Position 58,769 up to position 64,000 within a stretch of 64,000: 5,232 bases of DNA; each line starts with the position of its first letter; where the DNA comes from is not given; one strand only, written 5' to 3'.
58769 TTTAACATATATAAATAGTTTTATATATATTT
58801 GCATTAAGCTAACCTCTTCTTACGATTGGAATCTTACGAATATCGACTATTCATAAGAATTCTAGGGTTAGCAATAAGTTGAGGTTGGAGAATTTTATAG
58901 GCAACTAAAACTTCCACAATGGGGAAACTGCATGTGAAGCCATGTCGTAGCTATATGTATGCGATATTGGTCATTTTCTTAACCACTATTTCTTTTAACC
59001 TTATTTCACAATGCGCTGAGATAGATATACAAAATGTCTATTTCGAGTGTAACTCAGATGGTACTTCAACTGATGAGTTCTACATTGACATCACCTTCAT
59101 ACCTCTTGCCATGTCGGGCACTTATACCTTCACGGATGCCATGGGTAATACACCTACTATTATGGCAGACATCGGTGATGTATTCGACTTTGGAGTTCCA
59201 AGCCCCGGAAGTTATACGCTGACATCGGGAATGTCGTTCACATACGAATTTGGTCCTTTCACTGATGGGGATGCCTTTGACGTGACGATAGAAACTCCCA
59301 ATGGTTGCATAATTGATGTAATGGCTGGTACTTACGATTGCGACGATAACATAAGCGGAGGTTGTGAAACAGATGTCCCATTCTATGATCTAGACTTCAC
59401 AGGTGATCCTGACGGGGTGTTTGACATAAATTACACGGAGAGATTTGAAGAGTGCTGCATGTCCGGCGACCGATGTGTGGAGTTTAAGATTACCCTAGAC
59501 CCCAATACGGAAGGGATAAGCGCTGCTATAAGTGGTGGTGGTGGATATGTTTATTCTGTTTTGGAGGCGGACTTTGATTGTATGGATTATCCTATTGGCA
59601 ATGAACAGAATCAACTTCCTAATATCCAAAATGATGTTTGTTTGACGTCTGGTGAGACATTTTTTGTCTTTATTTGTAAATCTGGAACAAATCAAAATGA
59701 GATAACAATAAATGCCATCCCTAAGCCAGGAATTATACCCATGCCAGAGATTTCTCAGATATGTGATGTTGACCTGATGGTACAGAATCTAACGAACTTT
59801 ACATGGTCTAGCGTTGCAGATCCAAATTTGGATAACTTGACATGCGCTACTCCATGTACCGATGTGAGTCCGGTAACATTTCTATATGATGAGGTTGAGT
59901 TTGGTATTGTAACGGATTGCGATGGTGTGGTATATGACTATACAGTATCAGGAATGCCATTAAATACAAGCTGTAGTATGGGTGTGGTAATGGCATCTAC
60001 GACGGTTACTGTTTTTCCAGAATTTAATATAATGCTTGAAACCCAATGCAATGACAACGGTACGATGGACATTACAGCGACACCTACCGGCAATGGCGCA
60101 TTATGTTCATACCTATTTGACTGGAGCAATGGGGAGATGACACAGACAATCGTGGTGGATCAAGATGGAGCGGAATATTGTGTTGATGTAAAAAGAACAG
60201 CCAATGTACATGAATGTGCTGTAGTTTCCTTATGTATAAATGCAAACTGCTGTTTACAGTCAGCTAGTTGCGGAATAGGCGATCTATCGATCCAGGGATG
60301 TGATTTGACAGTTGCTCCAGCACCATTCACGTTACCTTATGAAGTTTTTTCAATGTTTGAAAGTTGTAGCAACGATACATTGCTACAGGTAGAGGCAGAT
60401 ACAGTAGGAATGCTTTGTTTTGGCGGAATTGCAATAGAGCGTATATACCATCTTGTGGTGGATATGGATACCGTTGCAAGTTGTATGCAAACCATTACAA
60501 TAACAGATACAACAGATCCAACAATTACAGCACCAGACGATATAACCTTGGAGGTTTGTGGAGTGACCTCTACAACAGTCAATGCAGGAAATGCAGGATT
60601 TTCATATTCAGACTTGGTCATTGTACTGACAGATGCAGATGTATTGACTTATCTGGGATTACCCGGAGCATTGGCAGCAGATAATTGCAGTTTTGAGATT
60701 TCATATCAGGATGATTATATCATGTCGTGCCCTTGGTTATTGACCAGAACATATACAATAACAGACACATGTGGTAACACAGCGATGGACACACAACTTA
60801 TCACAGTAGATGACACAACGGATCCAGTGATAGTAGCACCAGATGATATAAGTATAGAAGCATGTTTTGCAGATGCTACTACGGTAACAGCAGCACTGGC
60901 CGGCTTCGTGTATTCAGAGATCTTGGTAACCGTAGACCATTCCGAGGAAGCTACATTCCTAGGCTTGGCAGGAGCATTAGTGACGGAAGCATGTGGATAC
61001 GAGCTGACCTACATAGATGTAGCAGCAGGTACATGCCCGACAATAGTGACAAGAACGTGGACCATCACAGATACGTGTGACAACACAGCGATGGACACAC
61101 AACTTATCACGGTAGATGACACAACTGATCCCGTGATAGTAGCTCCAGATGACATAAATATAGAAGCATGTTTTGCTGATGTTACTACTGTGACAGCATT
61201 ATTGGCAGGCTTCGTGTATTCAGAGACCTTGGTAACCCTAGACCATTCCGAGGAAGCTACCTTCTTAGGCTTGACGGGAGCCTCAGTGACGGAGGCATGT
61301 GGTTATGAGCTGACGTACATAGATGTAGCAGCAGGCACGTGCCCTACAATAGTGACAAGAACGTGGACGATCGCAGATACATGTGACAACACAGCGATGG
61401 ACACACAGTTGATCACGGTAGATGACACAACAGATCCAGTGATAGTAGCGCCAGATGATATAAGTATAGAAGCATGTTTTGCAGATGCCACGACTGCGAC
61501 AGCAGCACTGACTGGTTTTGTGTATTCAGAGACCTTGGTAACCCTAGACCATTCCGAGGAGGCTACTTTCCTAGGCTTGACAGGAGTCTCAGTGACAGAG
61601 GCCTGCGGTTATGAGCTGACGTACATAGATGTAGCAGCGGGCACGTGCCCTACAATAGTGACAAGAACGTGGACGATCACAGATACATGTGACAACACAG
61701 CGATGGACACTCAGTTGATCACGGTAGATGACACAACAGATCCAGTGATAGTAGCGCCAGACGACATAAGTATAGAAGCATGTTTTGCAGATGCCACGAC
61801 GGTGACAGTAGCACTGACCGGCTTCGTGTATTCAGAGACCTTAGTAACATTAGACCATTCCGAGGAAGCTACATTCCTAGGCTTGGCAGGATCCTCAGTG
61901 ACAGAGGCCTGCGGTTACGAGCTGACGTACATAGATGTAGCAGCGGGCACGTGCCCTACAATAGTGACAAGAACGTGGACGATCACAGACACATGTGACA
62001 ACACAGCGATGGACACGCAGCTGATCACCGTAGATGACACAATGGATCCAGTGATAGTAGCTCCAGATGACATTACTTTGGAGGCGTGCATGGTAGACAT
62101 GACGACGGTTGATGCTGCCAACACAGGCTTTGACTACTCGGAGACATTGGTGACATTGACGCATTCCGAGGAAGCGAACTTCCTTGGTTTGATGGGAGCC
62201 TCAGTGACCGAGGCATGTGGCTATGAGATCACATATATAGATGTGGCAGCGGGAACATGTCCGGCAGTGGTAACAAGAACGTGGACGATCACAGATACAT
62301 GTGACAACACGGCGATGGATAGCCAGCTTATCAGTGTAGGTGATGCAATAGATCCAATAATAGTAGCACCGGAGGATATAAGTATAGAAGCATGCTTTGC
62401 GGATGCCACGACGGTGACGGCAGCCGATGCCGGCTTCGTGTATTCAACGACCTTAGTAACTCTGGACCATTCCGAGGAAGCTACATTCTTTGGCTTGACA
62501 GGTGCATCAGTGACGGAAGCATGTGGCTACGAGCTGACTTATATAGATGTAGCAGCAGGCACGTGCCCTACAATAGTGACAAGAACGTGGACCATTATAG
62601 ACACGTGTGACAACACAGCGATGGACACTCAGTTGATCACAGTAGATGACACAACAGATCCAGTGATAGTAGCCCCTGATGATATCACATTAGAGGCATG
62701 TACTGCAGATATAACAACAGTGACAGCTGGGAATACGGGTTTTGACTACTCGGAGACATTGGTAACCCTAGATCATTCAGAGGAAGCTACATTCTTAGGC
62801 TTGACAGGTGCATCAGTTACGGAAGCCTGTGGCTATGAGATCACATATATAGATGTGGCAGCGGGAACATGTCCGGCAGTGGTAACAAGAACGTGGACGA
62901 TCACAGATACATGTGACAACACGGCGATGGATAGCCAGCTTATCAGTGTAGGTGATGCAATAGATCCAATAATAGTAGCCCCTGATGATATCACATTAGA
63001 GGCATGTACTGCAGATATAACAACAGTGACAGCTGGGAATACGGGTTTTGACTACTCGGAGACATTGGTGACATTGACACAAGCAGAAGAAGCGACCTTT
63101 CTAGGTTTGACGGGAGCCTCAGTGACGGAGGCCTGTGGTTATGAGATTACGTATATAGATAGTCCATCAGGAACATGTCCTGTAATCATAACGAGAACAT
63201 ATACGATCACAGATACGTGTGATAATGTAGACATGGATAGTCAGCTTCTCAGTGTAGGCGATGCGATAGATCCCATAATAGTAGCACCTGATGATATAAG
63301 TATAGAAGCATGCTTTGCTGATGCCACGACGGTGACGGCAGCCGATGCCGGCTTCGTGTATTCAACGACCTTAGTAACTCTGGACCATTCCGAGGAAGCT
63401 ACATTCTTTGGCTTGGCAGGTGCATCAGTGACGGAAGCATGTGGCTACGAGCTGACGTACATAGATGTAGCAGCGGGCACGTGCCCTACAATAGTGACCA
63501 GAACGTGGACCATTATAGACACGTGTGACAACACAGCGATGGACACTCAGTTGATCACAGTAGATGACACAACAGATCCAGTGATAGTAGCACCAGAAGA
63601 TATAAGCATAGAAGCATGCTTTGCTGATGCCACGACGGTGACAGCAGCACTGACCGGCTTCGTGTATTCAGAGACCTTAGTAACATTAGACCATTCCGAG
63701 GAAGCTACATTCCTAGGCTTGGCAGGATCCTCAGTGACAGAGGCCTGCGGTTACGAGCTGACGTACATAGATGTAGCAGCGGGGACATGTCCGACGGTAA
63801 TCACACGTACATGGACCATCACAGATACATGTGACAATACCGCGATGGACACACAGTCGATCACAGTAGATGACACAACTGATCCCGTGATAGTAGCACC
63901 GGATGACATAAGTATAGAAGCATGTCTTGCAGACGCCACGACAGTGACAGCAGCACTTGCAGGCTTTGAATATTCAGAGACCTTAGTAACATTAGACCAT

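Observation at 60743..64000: Array of at least 11 tandem 306-bp HYR-like repeats with near-identical units in a giant adhesin gene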

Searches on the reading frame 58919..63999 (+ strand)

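Call 6: search_protein_families(library=pfam, proteins=[window:58919-63999:+], max_evalue=1)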
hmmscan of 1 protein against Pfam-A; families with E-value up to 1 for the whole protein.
window:58919-63999:+ (1693 aa): 4 families
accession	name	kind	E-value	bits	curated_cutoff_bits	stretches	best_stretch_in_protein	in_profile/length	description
PF23237.1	HYR_4C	-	1.3e-32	112.2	27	11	686-732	23-73/73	HYR-like domain with 4 cysteines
PF00547.23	Urease_gamma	-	1.6e-10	41.7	23.9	0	896-962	26-92/99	Urease, gamma subunit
PF16060.10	DUF4802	-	0.18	12.4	27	1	24-52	16-46/64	Domain of unknown function (DUF4802)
PF18565.7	Glyco_hydro2_C5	-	0.53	10.6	32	0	1056-1120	17-81/103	Glycoside hydrolase family 2 C-terminal domain 5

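Call 7: search_protein_families(library=ncbifam, proteins=[window:58919-63999:+], max_evalue=1)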
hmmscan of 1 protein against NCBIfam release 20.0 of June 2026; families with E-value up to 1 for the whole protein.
window:58919-63999:+ (1693 aa): 4 families
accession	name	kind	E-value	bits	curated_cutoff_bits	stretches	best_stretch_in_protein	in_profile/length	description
TIGR00193.1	urease_gam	equivalog_domain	4e-11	43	82.3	0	896-963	26-94/102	urease subunit gamma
NF009712.0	PRK13241.1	equivalog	5e-08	32.8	123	0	925-962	55-92/100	urease subunit gamma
TIGR01375.1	soxG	subfamily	0.049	13.5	143.95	0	631-691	31-91/152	sarcosine oxidase subunit gamma family protein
NF008605.0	PRK11574.1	equivalog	0.097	12.4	252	0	1541-1589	55-103/196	protein deglycase YajL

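Call 10: find_homologous_proteins(query=window:58919-63999:+, max_evalue=1e-10)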
Query window:58919-63999:+ (1693 aa): 6 proteins with E <= 1e-10 among 8000 candidates.
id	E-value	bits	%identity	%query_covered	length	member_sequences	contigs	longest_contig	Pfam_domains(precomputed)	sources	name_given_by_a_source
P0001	2.7e-66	242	29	66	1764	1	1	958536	PF23237.2,PF17802.8,PF13620.13,PF22904.4,PF17210.10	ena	-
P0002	2.6e-42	163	26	44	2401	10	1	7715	PF23237.2,PF18962.8,PF06119.20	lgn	-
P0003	1.3e-41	160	24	64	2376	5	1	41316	PF23237.2,PF18962.8,PF06119.20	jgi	jgi:hypothetical protein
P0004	2.5e-30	123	28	44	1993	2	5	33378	PF07679.23,PF23237.2,PF13927.13,PF03160.21,PF13385.14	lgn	-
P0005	1.7e-12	64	33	38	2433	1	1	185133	PF21722.5,PF18494.7,PF00801.27,PF02494.23,PF18962.8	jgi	jgi:hypothetical protein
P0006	8.6e-11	58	27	25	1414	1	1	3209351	PF23237.2,PF02494.23,PF13385.14,PF13750.13,PF16403.12,PF09136.17,PF00082.28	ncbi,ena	-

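Call 15: find_related_loci(query=window:58919-63999:+, collection=genome_contigs, flank=10000)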
Query window:58919-63999:+ (1693 aa) in genome_contigs; peptide patterns used: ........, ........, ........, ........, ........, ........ (x = any residue, [..] = any of these).
8 stretches matched a pattern, but none encodes a relative of the query by tblastn (E <= 1e-3).

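Call 16: find_related_loci(query=window:58919-63999:+, collection=metagenome_contigs, flank=10000)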
Query window:58919-63999:+ (1693 aa) in metagenome_contigs; peptide patterns used: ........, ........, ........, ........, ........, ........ (x = any residue, [..] = any of these).
14 stretches matched a pattern, but none encodes a relative of the query by tblastn (E <= 1e-3).

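Call 24: find_encoding_contigs(protein=P0001, flank=8000, max_places=2)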
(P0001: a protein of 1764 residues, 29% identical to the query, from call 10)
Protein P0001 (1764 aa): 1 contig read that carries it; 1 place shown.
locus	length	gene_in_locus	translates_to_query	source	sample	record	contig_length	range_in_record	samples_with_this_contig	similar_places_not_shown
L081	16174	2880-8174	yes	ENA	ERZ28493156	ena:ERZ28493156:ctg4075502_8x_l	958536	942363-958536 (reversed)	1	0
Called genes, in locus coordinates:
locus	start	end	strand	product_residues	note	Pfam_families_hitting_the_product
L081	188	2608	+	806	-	PF13620:CarboxypepD_reg (faint), PF17802:SpaA (faint), PF22904:NOMO1-like_2nd (faint), PF17210:SdrD_B (weak)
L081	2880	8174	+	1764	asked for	PF23237:HYR_4C (faint), PF13620:CarboxypepD_reg (faint), PF22904:NOMO1-like_2nd (faint), PF17210:SdrD_B, PF17802:SpaA (weak)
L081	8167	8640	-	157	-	PF02082:Rrf2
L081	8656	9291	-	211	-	PF02657:SufE, PF01883:FeS_assembly_P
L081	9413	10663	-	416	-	PF00155:Aminotran_1_2, PF00266:Aminotran_5, PF01041:DegT_DnrJ_EryC1 (weak), PF01053:Cys_Met_Meta_PP (faint)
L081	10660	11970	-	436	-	PF19295:SufBD_N, PF01458:SUFBD_core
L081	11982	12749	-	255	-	PF00005:ABC_tran, PF02463:SMC_N (faint)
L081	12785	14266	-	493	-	PF19295:SufBD_N, PF01458:SUFBD_core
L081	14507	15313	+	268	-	PF00717:Peptidase_S24 (weak)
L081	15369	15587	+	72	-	-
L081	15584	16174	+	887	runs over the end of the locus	PF07995:GSDH, PF07691:PA14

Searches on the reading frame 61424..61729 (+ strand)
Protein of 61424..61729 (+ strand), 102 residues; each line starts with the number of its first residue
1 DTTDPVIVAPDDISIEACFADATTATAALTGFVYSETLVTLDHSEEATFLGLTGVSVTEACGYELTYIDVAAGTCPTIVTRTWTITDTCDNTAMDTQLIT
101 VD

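Call 40: predict_structure(alignment_id=A1)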
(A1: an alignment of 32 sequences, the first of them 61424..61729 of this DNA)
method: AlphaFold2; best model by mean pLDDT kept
length: 102 residues; sequences in the alignment: 32
mean_pLDDT: 85.3   pTM: 0.78
mean pLDDT of the five models: 85.3, 83.8, 81.8, 75.4, 68.1
residues with pLDDT >= 90: 48; 70-90: 38; 50-70: 14; < 50: 2
segments of 3 or more residues with pLDDT < 50: none
pLDDT, mean of each block of 10 residues (from residue 1): 93 76 57 85 88 89 93 84 95 94 80
secondary structure, 60 per line:
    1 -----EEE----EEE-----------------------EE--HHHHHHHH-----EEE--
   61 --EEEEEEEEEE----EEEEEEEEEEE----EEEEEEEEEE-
elements in order: E6-8 E13-15 H43-50 E56-58 E63-72 E77-87 E92-101

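Call 47: fold_search(model_id=the predicted structure, library=pdb)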
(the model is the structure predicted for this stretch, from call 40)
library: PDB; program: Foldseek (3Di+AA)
matches with E <= 10: 711; with E <= 0.001: 0
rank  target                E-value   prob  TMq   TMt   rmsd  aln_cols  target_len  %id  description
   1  4m02                  1.9e-02  1.00  0.49  0.31   7.9       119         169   13  Middle fragment(residues 494-663) of the binding region of SraP (released 2014-06-18)
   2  2kpn_MODEL_1_A        2.9e-02  0.99  0.44  0.46   4.5       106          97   13  Solution NMR structure of a Bacterial Ig-like (Big_3) domain from Bacillus cereus. Northeast Structural Genomi (released 2010-01-12)
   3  6ihb_R                4.1e-02  0.82  0.38  0.41   6.4       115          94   10  Adeno-Associated Virus 2 in complex with AAVR (released 2019-03-20)
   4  2yhg                  4.3e-02  0.94  0.45  0.13   7.9       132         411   11  Ab initio phasing of a nucleoside hydrolase-related hypothetical protein from Saccharophagus degradans that is associate (released 2011-08-03)
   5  4m03                  6.1e-02  0.99  0.51  0.32   8.8       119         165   13  C-terminal fragment(residues 576-751) of binding region of SraP (released 2014-06-18)
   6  7jrl                  6.4e-02  0.95  0.41  0.11   5.5       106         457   14  The structure of CBM51-2 in complex with GlcNAc and INT domains from Clostridium perfringens ZmpB (released 2021-02-03)
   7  6nz0_Z                6.4e-02  0.93  0.46  0.48   6.3       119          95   15  Cryo-EM structure of AAV-2 in complex with AAVR PKD domains 1 and 2 (released 2019-06-12)
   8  9e99_J                6.4e-02  0.72  0.39  0.16   9.3       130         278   12  Cryo-EM reconstruction of Escherichia phage N4 capsid (released 2025-02-19)
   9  9d7z_K                8.5e-02  0.60  0.36  0.22   9.8       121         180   13  Shigella flexneri bacteriophage Moo19 Icosahedral Reconstruction (released 2025-01-15)
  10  7tni_A                1.1e-01  0.35  0.34  0.32  16.0       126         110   16  Structure of EC12 Y1392W variant of BT-R1 from Manduca sexta, a Cry1A toxin binding domain (released 2022-05-04)
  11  4m00_A                1.2e-01  0.97  0.49  0.11   9.1       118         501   12  Crystal structure of the ligand binding region of staphylococcal adhesion SraP (released 2014-06-18)
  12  7wqp_R                1.3e-01  0.91  0.47  0.52   5.9       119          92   14  Adeno-associated virus serotype PHP.eB in complex with AAVR (released 2022-06-15)
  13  7tni_C                1.3e-01  0.33  0.34  0.32  16.0       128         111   16  Structure of EC12 Y1392W variant of BT-R1 from Manduca sexta, a Cry1A toxin binding domain (released 2022-05-04)
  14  9d7z_J                1.3e-01  0.85  0.45  0.26   9.3       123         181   13  Shigella flexneri bacteriophage Moo19 Icosahedral Reconstruction (released 2025-01-15)
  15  7wjx_R                1.6e-01  0.90  0.48  0.51   5.5       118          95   12  Adeno-associated virus serotype 9 in complex with AAVR (released 2022-06-15)
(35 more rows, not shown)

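Call 56: search_solved_structures(query=A1, max_evalue=1)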
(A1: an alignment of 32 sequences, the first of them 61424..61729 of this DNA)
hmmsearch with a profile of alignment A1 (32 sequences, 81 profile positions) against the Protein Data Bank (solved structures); distinct sequences matched with E-value up to 1: 10.
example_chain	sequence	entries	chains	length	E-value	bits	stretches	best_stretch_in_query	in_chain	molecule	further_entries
2kpn_A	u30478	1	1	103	0.015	19.2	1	4-81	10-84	Bacillolysin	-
5ij3_A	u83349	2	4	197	0.092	16.7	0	1-15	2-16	Platelet-binding glycoprotein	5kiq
5iiy_A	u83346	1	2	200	0.097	16.6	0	1-15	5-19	Platelet-binding glycoprotein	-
5eq2_A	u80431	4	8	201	0.11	16.4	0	1-15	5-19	Platelet-binding glycoprotein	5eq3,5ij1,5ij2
5iuc_A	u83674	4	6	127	0.14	16.1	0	1-71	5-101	Platelet binding protein GspB | Platelet binding protein GspB - Siglec domain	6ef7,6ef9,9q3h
6p7t_A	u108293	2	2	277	0.15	16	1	45-71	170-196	Toxin co-regulated pilus virulence regulatory protein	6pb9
6p7r_A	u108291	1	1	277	0.15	16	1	45-71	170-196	Toxin co-regulated pilus virulence regulatory protein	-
8cxj_D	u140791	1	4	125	0.17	15.8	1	3-74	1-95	Surface protein R28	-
3gbg_A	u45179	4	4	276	0.4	14.6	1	45-71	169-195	TCP pilus virulence regulatory protein | AraC family transcriptional regulator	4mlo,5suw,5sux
6efa_A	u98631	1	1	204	0.49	14.4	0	1-29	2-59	Platelet binding protein GspB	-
